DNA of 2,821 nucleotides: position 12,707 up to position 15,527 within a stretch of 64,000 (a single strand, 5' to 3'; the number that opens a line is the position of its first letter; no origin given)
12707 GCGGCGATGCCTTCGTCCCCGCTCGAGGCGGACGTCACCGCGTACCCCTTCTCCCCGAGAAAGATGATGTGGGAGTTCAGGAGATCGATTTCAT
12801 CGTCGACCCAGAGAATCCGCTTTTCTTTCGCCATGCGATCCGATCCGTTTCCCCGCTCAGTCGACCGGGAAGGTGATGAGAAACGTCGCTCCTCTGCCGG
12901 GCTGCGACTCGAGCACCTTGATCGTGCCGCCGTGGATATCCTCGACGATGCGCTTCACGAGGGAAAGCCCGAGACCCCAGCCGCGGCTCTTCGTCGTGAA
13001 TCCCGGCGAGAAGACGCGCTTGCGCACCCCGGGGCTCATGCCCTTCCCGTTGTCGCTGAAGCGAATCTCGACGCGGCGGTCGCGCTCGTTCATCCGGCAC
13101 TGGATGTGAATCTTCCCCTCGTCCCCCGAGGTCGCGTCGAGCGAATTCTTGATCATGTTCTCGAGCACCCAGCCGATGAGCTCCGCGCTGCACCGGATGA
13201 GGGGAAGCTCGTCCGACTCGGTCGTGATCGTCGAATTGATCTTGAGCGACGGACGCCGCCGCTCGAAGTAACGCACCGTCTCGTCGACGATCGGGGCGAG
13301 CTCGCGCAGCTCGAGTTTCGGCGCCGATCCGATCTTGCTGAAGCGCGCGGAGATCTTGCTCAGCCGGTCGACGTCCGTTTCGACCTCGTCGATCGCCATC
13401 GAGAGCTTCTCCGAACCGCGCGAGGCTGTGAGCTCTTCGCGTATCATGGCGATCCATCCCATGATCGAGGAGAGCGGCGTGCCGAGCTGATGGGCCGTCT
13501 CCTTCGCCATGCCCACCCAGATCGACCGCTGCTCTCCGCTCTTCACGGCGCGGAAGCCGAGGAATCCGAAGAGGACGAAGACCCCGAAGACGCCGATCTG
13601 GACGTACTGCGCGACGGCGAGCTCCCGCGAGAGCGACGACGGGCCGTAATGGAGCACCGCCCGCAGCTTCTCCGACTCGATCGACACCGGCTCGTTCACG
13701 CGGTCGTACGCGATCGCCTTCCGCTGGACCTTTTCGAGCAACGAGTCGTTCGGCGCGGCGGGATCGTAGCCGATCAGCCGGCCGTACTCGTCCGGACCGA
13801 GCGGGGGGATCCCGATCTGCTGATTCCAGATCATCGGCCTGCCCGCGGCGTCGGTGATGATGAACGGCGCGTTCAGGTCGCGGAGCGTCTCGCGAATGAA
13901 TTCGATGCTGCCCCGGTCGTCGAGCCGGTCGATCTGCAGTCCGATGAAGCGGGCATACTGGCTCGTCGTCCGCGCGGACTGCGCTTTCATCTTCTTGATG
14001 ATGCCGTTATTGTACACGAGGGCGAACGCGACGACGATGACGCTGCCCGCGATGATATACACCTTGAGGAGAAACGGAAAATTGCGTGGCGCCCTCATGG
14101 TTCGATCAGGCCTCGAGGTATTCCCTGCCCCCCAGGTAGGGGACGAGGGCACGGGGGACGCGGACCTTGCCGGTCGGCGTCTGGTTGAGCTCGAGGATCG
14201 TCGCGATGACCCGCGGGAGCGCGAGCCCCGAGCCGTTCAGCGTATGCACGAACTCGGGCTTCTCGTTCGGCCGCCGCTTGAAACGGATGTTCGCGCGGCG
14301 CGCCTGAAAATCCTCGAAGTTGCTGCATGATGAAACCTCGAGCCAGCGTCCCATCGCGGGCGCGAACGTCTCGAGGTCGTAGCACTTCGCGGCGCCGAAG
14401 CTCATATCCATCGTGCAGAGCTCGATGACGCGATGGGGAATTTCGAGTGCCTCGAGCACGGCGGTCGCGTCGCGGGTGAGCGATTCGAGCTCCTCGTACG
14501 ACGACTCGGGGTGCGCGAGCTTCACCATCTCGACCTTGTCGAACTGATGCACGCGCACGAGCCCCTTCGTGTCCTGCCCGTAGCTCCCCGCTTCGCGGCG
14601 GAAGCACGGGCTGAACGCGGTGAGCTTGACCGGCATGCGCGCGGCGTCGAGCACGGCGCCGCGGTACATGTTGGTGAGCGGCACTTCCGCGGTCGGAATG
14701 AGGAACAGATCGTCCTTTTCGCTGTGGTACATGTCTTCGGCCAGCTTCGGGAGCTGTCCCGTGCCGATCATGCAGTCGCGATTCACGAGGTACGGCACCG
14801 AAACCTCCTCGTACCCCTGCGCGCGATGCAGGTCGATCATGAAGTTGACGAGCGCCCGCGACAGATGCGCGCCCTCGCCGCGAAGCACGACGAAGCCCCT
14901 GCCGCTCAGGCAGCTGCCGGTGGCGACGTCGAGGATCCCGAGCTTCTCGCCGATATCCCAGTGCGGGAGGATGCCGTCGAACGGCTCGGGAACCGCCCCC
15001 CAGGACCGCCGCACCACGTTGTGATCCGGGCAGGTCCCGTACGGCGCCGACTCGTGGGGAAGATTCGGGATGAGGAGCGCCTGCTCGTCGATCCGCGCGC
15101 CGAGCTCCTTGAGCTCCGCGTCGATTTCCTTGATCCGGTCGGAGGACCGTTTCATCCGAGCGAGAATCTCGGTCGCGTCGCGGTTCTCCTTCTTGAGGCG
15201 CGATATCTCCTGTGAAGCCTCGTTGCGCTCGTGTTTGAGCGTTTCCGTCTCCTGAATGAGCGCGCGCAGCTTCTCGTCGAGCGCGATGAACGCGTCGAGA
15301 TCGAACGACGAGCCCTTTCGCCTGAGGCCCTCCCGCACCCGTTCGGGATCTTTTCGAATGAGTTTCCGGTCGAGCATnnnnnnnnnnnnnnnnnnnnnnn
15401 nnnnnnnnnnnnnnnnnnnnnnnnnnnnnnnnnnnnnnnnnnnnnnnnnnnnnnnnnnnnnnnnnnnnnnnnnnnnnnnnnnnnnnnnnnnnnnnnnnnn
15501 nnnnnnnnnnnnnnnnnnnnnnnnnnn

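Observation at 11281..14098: Adjacent PorX/PorY-like two-component system (REC-PglZ regulator next to its kinase)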

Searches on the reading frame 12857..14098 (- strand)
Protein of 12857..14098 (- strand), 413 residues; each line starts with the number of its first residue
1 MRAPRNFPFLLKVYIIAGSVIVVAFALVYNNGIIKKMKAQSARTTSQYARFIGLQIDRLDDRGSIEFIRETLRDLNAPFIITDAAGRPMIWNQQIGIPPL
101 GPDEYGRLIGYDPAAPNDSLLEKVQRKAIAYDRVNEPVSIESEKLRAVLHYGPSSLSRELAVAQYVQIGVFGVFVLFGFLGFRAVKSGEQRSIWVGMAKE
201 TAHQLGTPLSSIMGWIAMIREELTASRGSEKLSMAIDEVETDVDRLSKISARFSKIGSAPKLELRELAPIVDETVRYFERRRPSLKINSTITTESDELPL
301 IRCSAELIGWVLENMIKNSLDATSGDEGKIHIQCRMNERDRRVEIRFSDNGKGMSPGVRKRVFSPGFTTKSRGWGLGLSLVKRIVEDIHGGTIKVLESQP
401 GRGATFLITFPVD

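Call 7: search_protein_families(library=pfam, proteins=[window:12857-14098:-], max_evalue=0.01)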
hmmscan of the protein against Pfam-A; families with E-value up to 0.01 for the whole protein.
window:12857-14098:- (413 aa): 4 families
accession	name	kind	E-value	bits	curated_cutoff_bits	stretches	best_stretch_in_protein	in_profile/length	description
PF02518.31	HATPase_c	-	7.3e-23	81.6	26.4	1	309-412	7-109/111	Histidine kinase-, DNA gyrase B-, and HSP90-like ATPase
PF00512.31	HisKA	-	3.5e-06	27.4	26.9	1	199-252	7-56/66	His Kinase A (phospho-acceptor) domain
PF13589.12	HATPase_c_3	-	0.00013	22.4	25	1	311-357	6-48/137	Histidine kinase-, DNA gyrase B-, and HSP90-like ATPase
PF14501.12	HATPase_c_5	-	0.0016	18.7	22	1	311-392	9-85/102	GHKL domain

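Call 8: search_protein_families(library=ncbifam, proteins=[window:12857-14098:-], max_evalue=0.01)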
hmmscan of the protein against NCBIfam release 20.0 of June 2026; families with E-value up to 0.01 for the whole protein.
window:12857-14098:- (413 aa): 76 families (the best 25 are shown)
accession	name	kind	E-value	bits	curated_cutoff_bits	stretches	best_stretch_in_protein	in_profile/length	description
NF008468.0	PRK11360.1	equivalog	2.9e-37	128.3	646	1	201-412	403-608/616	two-component system sensor histidine kinase AtoS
NF007688.0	PRK10364.1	equivalog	1.4e-29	103.2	479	1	197-412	243-451/460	two-component system sensor histidine kinase ZraS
NF053867.1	SprKinKinDBac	equivalog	1.7e-24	86.1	775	1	197-412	289-497/500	sporulation kinase KinD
TIGR02916.1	PEP_his_kin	equivalog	6.6e-21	74.5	300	1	236-411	514-679/679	XrtA/PEP-CTERM system histidine kinase PrsK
NF038348.1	T2SS_HK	subfamily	1e-19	70.4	450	1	284-412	448-573/574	histidine kinase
NF041777.1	sens_FixL_Rhizob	equivalog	2.2e-19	69.5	850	1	196-412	264-481/485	sensor protein FixL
NF008298.1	PRK11086.1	subfamily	2.7e-19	69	520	1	304-413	421-526/529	DcuS/MalK family sensor histidine kinase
NF047496.1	HK_LIC11548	equivalog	6.1e-19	68.2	750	1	192-412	358-589/589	LIC_11548 family sensor histidine kinase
NF046044.1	PnpS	equivalog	9.2e-19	67.7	400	1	202-411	178-390/390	two-component system histidine kinase PnpS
NF052574.1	HisKinEspCMyxo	equivalog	9.8e-18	63.7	1200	1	285-411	508-636/785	serine histidine kinase EspC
NF010411.0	PRK13837.1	equivalog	9.8e-18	63.5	647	1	304-412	557-675/828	two-component system VirA-like sensor kinase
NF006800.0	PRK09303.1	equivalog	2.6e-17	62.8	342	1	236-412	196-377/383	histidine kinase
NF052573.1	HisKinEspAMyxo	equivalog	1.6e-16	59.6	1400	1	288-410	484-609/755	serine histidine kinase EspA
NF033792.0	ActS_PrrB_HisK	equivalog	1.9e-16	59.9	350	1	196-411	204-418/423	ActS/PrrB/RegB family redox-sensitive histidine kinase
TIGR02966.1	phoR_proteo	equivalog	4.8e-16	58.7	334.2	1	202-410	122-333/333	phosphate regulon sensor histidine kinase PhoR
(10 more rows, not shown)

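Call 18: search_solved_structures(query=window:12857-14098:-, show_alignments=0, max_evalue=1e-15)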
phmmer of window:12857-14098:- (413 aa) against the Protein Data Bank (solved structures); distinct sequences matched with E-value up to 1e-15: 3.
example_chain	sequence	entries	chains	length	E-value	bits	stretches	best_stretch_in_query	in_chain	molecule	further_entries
9jfj_A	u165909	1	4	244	8.1e-23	84.1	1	197-412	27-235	Sensor histidine kinase ZraS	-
3a0r_A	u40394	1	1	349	6.5e-20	74.6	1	186-411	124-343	Sensor protein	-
3a0t_A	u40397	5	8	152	4.7e-16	61.8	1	269-411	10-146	Sensor protein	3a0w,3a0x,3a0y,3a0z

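Call 26: find_homologous_proteins(query=window:12857-14098:-, max_evalue=1e-10)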
Query window:12857-14098:- (413 aa): 7999 proteins with E <= 1e-10 among 8000 candidates; the best 120 are listed.
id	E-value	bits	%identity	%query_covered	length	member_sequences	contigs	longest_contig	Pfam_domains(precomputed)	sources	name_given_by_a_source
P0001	2.2e-258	875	96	100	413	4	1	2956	PF02518.32,PF00512.32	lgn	-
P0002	1.6e-254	862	93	100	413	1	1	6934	PF02518.32,PF00512.32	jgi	jgi:two-component system, NtrC family, sensor histidine kinase KinB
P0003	1.6e-253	859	94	100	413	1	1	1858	PF02518.32,PF00512.32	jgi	jgi:signal transduction histidine kinase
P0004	1.1e-236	803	88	100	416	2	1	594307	PF02518.32,PF00512.32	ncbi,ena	-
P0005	4.8e-235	798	86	100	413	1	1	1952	PF02518.32,PF00512.32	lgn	-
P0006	5.5e-235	798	86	100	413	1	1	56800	PF02518.32,PF00512.32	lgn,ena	-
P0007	6.1e-235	797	85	100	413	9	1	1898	PF02518.32,PF00512.32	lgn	-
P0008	9.7e-233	790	85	100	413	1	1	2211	PF02518.32,PF00512.32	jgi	jgi:NtrC-family two-component system sensor histidine kinase KinB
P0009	3.7e-230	782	83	100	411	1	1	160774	PF02518.32,PF00512.32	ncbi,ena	-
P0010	2.2e-225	766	83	100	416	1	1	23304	PF02518.32,PF00512.32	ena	-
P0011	3.4e-225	765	83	100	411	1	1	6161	PF02518.32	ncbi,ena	-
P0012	7.8e-222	754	85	97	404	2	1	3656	PF02518.32,PF00512.32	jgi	jgi:hypothetical protein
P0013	5.7e-221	751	81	100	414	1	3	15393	PF02518.32,PF00512.32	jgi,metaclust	jgi:signal transduction histidine kinase|metaclust:\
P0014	1.1e-220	750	81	100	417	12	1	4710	PF02518.32,PF00512.32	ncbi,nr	ncbi:MAG: HAMP domain-containing sensor histidine kinase [Candidatus Krumholzibacteria bacterium]|nr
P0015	4.8e-220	748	81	100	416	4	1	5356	PF02518.32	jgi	jgi:signal transduction histidine kinase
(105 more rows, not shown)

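Call 55: search_protein_families(library=padloc, max_evalue=0.001, proteins=[window:12857-14098:-])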
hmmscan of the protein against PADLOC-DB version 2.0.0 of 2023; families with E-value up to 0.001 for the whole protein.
window:12857-14098:- (413 aa): 0 families

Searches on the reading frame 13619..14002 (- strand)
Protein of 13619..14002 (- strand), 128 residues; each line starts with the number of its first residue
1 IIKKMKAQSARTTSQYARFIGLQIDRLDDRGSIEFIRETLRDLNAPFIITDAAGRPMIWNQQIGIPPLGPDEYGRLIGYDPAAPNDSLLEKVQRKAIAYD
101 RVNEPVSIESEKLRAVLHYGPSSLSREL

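Call 66: predict_structure(alignment_id=A1)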
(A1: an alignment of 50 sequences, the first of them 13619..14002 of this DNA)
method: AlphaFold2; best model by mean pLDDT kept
length: 128 residues; sequences in the alignment: 50
mean_pLDDT: 86.2   pTM: 0.82
mean pLDDT of the five models: 86.2, 84.6, 83.1, 81.9, 80.8
residues with pLDDT >= 90: 55; 70-90: 63; 50-70: 10; < 50: 0
segments of 3 or more residues with pLDDT < 50: none
pLDDT, mean of each block of 10 residues (from residue 1): 72 87 81 84 89 93 88 87 94 96 91 91 62
secondary structure, 60 per line:
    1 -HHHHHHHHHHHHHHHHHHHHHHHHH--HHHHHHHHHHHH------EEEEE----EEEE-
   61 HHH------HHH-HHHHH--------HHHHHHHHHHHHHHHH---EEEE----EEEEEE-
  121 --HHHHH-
elements in order: H2-26 H29-40 E47-51 E56-59 H74-78 H87-102 E106-109 E114-119 H123-127

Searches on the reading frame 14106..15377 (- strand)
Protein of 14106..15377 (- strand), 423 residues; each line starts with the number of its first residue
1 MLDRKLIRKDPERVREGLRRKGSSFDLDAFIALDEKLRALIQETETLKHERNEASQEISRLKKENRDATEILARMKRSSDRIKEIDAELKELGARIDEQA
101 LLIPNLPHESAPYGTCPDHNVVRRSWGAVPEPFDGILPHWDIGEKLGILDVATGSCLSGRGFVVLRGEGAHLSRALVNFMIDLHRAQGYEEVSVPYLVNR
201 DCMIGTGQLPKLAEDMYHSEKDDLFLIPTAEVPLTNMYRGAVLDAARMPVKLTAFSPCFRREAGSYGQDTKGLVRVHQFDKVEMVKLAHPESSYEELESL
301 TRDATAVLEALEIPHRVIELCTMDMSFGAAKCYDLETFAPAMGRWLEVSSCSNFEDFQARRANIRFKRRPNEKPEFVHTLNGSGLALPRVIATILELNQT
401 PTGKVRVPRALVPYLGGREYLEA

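Call 7: search_protein_families(library=pfam, proteins=[window:14106-15377:-], max_evalue=0.01)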
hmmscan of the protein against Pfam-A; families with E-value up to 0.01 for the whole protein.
window:14106-15377:- (423 aa): 6 families
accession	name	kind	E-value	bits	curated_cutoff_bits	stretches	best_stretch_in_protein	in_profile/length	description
PF00587.30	tRNA-synt_2b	-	2.6e-39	135.6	29.3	1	220-397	7-178/179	tRNA synthetase class II core domain (G, H, P, S and T)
PF02403.27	Seryl_tRNA_N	-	2.9e-29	101.9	28.2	1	1-107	1-108/108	Seryl-tRNA synthetase N-terminal domain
PF25804.1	SYNE3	-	0.0016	19.4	30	1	61-126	10-75/83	Nesprin-3 domain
PF25764.1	KIF21A_4th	-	0.003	17.7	33.1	1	34-103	60-127/183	KIF21A-like domain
PF17078.10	SHE3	-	0.0041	17.3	30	1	32-106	21-92/228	SWI5-dependent HO expression protein 3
PF12325.13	TMF_TATA_bd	-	0.008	16.7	29.1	0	33-91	24-82/115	TATA element modulatory factor 1 TATA binding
